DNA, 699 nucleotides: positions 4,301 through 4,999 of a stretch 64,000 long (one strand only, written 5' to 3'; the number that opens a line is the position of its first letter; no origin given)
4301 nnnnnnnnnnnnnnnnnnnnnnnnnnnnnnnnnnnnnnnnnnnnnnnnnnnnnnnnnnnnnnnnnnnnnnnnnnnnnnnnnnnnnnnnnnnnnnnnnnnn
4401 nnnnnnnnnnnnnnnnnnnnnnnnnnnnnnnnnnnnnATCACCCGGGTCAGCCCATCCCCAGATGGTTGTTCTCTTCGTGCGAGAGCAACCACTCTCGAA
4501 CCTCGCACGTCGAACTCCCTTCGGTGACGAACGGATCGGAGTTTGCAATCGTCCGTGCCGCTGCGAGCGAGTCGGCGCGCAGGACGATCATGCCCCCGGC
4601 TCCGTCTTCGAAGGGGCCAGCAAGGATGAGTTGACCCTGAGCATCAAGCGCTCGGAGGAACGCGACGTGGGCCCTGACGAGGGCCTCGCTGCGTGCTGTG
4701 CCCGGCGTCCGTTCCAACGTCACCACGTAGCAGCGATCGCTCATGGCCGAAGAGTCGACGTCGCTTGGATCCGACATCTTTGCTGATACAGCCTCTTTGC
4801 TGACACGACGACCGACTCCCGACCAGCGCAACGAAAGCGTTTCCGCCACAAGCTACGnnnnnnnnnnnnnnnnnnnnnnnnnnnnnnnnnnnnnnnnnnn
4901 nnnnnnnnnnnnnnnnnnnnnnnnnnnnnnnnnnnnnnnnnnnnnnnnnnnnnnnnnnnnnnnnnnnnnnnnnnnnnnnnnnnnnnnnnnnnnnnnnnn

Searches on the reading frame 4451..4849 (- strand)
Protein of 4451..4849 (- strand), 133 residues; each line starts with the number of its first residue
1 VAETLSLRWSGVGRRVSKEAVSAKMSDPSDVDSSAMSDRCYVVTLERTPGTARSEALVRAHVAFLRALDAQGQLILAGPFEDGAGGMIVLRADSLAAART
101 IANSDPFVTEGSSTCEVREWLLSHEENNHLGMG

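Call 18: search_protein_families(library=pfam, proteins=[window:4451-4849:-], max_evalue=0.01)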
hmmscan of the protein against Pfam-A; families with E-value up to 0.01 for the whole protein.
window:4451-4849:- (133 aa): 1 family
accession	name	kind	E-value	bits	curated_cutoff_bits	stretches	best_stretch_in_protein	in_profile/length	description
PF03795.20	YCII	-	1.6e-14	54.6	24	1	41-120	3-94/95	YCII-related domain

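Call 19: search_protein_families(library=ncbifam, proteins=[window:4451-4849:-], max_evalue=0.01)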
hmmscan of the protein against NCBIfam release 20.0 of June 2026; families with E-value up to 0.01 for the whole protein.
window:4451-4849:- (133 aa): 6 families
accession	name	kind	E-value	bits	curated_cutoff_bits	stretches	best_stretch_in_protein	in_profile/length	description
NF009507.0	PRK12865.1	equivalog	8.6e-10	38.8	149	1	60-112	23-79/97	YciI-like protein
NF009508.0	PRK12866.1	equivalog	1.1e-08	35.1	108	1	53-121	16-86/97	YciI-like protein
NF009502.0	PRK12863.1-1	equivalog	4.7e-08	33.3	137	1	60-120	23-86/96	YciI-like protein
NF009504.0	PRK12863.1-4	equivalog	2.4e-06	27.5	134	1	58-112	22-82/97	YciI-like protein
NF008473.0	PRK11370.1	equivalog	5.3e-06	26.6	111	1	44-111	6-84/99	YciI family protein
NF009503.0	PRK12863.1-3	equivalog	0.0063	16.8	145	0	60-111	23-77/98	YciI-like protein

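Call 69: find_homologous_proteins(query=window:4451-4849:-, max_evalue=1e-8)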
Query window:4451-4849:- (133 aa): 8 proteins with E <= 1e-8 among 125 candidates.
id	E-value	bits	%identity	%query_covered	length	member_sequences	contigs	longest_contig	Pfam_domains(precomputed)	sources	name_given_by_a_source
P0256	5.9e-64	232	100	82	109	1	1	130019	PF03795.21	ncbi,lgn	-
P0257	1.1e-34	137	69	73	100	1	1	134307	PF03795.21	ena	-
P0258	3.0e-32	129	71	70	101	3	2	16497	PF03795.21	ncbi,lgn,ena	-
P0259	5.0e-25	106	62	70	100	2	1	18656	PF03795.21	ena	-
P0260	2.1e-20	91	52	70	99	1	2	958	PF03795.21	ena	-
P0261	3.9e-17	81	47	74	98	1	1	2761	PF03795.21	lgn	-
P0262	6.1e-14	70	51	62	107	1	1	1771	PF03795.21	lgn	-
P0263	3.9e-12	64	49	64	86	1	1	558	PF03795.21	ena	-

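Call 73: find_encoding_contigs(protein=P0257, flank=6000, max_places=3)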
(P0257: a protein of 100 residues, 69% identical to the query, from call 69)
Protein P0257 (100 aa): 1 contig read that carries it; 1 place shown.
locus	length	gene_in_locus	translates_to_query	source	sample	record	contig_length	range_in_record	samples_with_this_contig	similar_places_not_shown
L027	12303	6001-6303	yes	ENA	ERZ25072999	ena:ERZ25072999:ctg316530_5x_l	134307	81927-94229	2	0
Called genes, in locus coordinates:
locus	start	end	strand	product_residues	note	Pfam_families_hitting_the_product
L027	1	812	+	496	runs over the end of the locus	PF00801:PKD, PF18911:PKD_4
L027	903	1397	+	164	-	-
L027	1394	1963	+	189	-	-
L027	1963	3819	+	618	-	-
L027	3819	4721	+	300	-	PF23914:TPR_CcmH_CycH (faint), PF12895:ANAPC3 (faint), PF07719:TPR_2 (faint), PF13174:TPR_6 (faint), PF13428:TPR_14 (faint), PF13432:TPR_16, PF14559:TPR_19, PF20308:TPR-S (faint)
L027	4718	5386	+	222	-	-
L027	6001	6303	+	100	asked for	PF03795:YCII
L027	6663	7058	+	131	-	-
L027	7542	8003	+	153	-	PF00903:Glyoxalase, PF18029:Glyoxalase_6 (faint)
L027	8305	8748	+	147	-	PF06094:GGACT (weak)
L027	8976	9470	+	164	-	-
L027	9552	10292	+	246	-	PF03476:MOSC_N (weak), PF03473:MOSC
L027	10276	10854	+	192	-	PF24521:Ank_KRIT1 (weak), PF12796:Ank_2, PF13606:Ank_3 (faint), PF13637:Ank_4 (weak), PF13857:Ank_5 (faint), PF00023:Ank, PF12796:Ank_2, PF13637:Ank_4 (weak)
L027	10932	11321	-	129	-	PF07291:MauE, PF13564:DoxX_2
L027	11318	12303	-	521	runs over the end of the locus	PF01645:Glu_synthase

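Call 74: find_encoding_contigs(protein=P0258, flank=6000, max_places=3)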
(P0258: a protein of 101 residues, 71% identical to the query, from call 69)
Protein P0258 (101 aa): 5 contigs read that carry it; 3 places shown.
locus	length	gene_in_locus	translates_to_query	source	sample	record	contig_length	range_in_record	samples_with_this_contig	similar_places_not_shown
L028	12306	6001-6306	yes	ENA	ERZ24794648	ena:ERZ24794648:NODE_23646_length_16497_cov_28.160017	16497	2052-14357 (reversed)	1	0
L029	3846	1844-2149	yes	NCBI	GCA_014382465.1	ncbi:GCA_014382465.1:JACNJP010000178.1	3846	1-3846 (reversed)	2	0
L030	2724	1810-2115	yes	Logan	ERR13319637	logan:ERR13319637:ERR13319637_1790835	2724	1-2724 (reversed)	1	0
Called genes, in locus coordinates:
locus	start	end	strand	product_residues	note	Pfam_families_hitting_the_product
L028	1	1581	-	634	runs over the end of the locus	PF00005:ABC_tran, PF03308:MeaB (faint), PF25199:nSTAND_NTPase5 (faint), PF02463:SMC_N (faint), PF02492:cobW (faint), PF12848:ABC_tran_Xtn, PF00005:ABC_tran, PF16326:ABC_tran_CTD, +8 more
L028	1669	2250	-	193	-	PF13505:OMP_b-brl, PF01389:OmpA_membrane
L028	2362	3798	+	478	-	PF16286:DUF4932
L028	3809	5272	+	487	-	PF00884:Sulfatase, PF01663:Phosphodiest (weak), PF16347:SGSH_C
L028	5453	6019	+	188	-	-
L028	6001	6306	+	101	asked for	PF03795:YCII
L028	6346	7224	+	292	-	PF00520:Ion_trans, PF07885:Ion_trans_2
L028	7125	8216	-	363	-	PF02805:Ada_Zn_binding, PF12833:HTH_18, PF02870:Methyltransf_1N (weak), PF01035:DNA_binding_1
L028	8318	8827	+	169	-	-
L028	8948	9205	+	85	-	-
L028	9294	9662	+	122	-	-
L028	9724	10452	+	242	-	PF13489:Methyltransf_23, PF08241:Methyltransf_11, PF08242:Methyltransf_12, PF13649:Methyltransf_25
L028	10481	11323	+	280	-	PF02146:SIR2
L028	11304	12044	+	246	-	PF05721:PhyH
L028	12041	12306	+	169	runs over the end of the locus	-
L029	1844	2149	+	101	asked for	PF03795:YCII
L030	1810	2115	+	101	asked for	PF03795:YCII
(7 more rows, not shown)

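Call 82: find_encoding_contigs(protein=P0257, flank=10000, max_places=2)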
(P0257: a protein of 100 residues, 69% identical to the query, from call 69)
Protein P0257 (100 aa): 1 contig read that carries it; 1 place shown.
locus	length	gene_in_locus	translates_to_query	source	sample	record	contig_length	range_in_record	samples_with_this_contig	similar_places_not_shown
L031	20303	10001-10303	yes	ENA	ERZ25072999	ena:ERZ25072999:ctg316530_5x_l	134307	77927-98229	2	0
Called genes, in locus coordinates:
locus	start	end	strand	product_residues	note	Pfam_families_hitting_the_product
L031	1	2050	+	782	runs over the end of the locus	PF07090:GATase1_like (weak)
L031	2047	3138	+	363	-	-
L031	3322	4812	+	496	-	PF00801:PKD, PF18911:PKD_4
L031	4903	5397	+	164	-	-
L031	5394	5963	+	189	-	-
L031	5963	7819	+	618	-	-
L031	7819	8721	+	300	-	PF23914:TPR_CcmH_CycH (faint), PF12895:ANAPC3 (faint), PF07719:TPR_2 (faint), PF13174:TPR_6 (faint), PF13428:TPR_14 (faint), PF13432:TPR_16, PF14559:TPR_19, PF20308:TPR-S (faint)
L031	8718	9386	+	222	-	-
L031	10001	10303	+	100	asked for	PF03795:YCII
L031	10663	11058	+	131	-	-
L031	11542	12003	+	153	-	PF00903:Glyoxalase, PF18029:Glyoxalase_6 (faint)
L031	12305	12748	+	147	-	PF06094:GGACT (weak)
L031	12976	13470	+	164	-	-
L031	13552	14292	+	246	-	PF03476:MOSC_N (weak), PF03473:MOSC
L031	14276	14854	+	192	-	PF24521:Ank_KRIT1 (weak), PF12796:Ank_2, PF13606:Ank_3 (faint), PF13637:Ank_4 (weak), PF13857:Ank_5 (faint), PF00023:Ank, PF12796:Ank_2, PF13637:Ank_4 (weak)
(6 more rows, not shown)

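Call 83: find_encoding_contigs(protein=P0259, flank=10000, max_places=2)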
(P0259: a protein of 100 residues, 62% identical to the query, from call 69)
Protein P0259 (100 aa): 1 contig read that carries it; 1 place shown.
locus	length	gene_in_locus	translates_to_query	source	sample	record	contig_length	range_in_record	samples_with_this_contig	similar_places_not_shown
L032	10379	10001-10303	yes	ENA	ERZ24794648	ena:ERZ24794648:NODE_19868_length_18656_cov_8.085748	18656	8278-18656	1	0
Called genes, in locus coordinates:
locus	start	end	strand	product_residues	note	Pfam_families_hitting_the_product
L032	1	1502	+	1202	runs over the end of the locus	PF12679:ABC2_membrane_2 (weak), PF12698:ABC2_membrane_3 (weak), PF13346:ABC2_membrane_5 (faint), PF01433:Peptidase_M1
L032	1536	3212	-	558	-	PF03150:CCP_MauG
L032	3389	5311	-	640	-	-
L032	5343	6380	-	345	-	-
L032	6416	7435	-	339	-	-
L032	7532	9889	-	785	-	PF13620:CarboxypepD_reg (faint), PF17210:SdrD_B (faint), PF22904:NOMO1-like_2nd (faint), PF23193:NOMO_3rd (faint)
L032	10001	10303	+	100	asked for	PF03795:YCII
